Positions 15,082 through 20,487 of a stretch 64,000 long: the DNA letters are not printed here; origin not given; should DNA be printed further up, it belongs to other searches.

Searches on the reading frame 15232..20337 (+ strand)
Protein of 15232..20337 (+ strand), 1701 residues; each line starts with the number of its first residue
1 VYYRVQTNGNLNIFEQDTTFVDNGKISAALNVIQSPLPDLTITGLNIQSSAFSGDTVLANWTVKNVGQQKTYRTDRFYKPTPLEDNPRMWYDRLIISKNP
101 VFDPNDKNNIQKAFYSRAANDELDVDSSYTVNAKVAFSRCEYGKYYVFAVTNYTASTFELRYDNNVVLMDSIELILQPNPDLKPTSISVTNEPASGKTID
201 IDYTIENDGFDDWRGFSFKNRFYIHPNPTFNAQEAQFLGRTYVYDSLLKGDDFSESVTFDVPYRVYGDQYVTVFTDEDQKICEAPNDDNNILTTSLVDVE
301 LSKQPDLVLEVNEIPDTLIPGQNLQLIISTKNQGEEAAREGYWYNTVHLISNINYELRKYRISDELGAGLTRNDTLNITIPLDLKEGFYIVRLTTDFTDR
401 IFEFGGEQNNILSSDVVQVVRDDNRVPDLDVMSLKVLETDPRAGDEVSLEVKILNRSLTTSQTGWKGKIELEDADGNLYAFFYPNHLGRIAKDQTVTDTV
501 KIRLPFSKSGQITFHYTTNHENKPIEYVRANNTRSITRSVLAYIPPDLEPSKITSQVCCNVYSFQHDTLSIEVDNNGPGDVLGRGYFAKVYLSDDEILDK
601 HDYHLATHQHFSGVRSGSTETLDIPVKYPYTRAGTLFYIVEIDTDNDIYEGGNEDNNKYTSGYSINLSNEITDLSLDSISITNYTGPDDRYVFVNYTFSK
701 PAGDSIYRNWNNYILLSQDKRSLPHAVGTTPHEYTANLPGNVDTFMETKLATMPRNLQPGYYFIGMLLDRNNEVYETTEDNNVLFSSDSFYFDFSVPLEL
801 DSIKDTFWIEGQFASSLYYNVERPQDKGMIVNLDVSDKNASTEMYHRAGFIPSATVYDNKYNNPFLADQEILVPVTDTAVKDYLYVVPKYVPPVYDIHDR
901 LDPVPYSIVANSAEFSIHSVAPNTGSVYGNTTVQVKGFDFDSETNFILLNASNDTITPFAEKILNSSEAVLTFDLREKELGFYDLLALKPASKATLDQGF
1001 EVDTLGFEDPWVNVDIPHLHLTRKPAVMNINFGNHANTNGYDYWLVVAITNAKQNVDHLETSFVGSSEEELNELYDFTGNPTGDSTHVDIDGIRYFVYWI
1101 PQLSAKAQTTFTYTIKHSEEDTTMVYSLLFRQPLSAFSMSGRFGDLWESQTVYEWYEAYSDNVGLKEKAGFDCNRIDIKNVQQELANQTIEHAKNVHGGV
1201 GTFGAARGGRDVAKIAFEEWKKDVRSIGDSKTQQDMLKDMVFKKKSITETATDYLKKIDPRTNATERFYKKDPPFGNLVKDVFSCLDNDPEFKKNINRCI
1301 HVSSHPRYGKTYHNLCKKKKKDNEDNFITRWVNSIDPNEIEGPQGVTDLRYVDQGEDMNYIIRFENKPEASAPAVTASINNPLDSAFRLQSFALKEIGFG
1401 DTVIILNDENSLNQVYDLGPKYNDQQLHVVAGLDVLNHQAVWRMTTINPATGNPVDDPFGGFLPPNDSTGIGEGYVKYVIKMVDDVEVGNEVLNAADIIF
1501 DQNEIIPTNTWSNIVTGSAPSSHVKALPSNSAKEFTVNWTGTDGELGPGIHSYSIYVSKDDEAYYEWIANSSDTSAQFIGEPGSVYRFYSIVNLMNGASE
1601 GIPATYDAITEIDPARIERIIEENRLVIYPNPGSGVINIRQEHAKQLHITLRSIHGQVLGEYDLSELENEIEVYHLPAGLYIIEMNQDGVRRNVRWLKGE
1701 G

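Call 17: search_protein_families(library=pfam, proteins=[window:15232-20337:+], max_evalue=0.001)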
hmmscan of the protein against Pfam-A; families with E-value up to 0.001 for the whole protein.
window:15232-20337:+ (1701 aa): 3 families
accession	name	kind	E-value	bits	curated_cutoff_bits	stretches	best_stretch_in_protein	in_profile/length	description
PF07705.17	CARDB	-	3.2e-32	111.2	22.7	3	179-293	1-100/101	CARDB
PF24595.1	DUF7619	-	2.2e-14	54.1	27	1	1465-1513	83-132/133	Domain of unknown function (DUF7619)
PF18962.6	Por_Secre_tail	-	1.2e-10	42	27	1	1628-1689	1-66/75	Secretion system C-terminal sorting domain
